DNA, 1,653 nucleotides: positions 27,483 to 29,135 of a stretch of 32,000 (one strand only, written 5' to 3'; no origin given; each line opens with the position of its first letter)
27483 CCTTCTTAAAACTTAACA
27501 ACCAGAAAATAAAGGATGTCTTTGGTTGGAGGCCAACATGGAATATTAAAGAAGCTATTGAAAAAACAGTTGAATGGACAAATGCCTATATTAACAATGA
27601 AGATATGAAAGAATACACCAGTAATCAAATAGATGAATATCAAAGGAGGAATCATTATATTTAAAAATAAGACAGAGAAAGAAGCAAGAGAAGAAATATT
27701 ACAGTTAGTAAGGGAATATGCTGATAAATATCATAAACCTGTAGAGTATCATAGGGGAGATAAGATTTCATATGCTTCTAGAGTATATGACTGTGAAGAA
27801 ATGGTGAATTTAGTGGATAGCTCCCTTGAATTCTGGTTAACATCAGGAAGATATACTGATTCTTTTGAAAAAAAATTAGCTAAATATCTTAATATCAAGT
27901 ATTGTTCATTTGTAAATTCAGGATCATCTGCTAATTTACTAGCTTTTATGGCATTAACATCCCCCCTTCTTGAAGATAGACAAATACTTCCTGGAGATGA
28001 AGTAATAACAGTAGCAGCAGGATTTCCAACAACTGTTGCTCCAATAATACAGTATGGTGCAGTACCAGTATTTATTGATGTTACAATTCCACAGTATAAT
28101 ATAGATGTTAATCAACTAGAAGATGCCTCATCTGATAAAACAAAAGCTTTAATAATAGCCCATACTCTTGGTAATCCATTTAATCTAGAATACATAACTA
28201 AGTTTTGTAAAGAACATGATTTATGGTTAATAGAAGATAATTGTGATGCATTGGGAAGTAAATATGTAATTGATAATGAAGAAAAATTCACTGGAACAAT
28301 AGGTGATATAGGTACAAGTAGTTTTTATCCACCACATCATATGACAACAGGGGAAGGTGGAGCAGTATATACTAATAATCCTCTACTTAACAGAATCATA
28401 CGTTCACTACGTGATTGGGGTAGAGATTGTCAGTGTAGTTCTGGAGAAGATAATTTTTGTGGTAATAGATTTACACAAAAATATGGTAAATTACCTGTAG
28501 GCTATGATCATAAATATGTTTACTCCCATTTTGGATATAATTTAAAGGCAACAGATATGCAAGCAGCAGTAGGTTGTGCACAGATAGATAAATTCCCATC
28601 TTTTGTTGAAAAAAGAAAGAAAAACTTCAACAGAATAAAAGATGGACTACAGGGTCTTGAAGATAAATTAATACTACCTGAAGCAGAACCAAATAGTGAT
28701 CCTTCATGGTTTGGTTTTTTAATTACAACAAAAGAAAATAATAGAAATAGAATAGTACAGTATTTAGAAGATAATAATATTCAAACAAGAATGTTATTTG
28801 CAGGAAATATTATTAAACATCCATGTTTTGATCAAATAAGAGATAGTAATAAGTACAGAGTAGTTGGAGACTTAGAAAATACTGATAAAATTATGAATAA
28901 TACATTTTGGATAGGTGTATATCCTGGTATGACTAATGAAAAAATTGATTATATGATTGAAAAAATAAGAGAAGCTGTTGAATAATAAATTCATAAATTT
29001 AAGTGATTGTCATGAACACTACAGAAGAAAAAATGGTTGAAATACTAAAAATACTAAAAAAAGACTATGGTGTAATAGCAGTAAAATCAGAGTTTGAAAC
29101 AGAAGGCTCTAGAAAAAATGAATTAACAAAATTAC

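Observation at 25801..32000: CDP-3,6-dideoxyhexose cassette extended by aldolase-like, KdgK-like and YerE-like ThDP enzymes in a methanogen: candidate undescribed deoxysugar pathway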

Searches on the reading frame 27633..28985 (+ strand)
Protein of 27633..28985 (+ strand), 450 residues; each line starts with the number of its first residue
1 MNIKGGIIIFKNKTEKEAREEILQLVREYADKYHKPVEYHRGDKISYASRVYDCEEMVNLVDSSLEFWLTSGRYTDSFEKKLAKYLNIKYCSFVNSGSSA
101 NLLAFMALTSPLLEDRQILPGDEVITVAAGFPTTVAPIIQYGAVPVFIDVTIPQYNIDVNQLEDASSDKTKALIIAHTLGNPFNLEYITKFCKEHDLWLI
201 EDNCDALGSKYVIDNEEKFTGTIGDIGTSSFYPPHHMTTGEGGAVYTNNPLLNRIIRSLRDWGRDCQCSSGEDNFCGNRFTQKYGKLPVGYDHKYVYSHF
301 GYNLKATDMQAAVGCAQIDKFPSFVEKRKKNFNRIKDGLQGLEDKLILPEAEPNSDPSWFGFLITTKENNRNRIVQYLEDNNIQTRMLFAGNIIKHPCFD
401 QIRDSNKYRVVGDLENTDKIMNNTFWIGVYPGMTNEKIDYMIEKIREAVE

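Call 7: search_protein_families(library=pfam, proteins=[window:27633-28985:+], max_evalue=0.01)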
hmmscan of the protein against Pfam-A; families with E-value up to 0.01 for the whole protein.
window:27633-28985:+ (450 aa): 4 families
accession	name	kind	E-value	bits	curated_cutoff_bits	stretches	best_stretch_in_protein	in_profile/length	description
PF01041.23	DegT_DnrJ_EryC1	-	7.6e-88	295.6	19.8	1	56-446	6-360/360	DegT/DnrJ/EryC1/StrS aminotransferase family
PF00155.27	Aminotran_1_2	-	0.00014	21.6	19.7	1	74-202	43-185/361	Aminotransferase class I and II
PF01212.27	Beta_elim_lyase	-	0.00066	19.5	27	1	76-203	35-169/288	Beta-eliminating lyase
PF01053.26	Cys_Met_Meta_PP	-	0.0015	17.6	27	1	75-204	54-175/381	Cys/Met metabolism PLP-dependent enzyme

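Call 8: search_protein_families(library=ncbifam, proteins=[window:27633-28985:+], max_evalue=0.01)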
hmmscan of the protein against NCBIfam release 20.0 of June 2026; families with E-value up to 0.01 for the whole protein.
window:27633-28985:+ (450 aa): 17 families
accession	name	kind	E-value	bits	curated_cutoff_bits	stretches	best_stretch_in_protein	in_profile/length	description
NF011936.0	PRK15407.1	equivalog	1.5e-219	729.1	423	1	12-449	3-436/440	lipopolysaccharide biosynthesis protein RfbH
TIGR03588.1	PseC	equivalog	5e-52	177.1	423.5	1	46-448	3-379/380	UDP-4-amino-4,6-dideoxy-N-acetyl-beta-L-altrosamine transaminase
TIGR04181.1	NHT_00031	hypoth_equivalog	4e-51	174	420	2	67-260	24-221/359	LegC family aminotransferase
NF008687.0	PRK11706.1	equivalog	2.1e-38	132.1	375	1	71-449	29-374/375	dTDP-4-amino-4,6-dideoxygalactose transaminase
NF008658.2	PRK11658.1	equivalog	3.6e-32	111.4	631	1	56-449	16-377/379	UDP-4-amino-4-deoxy-L-arabinose aminotransferase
TIGR02379.1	ECA_wecE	subfamily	4.3e-29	101.4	434.85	1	112-449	64-375/376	dTDP-4-amino-4,6-dideoxy-D-glucose transaminase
TIGR04427.1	PLP_DesI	equivalog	1.5e-23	83.5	650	2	59-267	36-232/390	dTDP-4-dehydro-6-deoxyglucose aminotransferase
NF006488.0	PRK08912.1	equivalog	1.3e-09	37.5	498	1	107-203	99-199/387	aminotransferase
NF004770.0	PRK06108.1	subfamily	1.9e-07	30.3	422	1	118-203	117-210/396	pyridoxal phosphate-dependent aminotransferase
NF005817.0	PRK07683.1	equivalog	3.6e-06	25.9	575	1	117-203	108-201/387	aminotransferase A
NF005816.0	PRK07682.1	equivalog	3.9e-05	22.5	620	1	118-205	111-205/390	aminotransferase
NF004975.0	PRK06348.1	equivalog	4.4e-05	22.6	549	1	118-203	110-202/384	pyridoxal phosphate-dependent aminotransferase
NF006569.0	PRK09082.1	subfamily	0.00023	20.4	420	1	118-177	112-171/386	methionine aminotransferase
NF005305.0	PRK06836.1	equivalog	0.00043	19.6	376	1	120-177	121-178/396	pyridoxal phosphate-dependent aminotransferase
NF009079.0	PRK12414.1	subfamily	0.00067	18.8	481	1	118-182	111-174/384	methionine aminotransferase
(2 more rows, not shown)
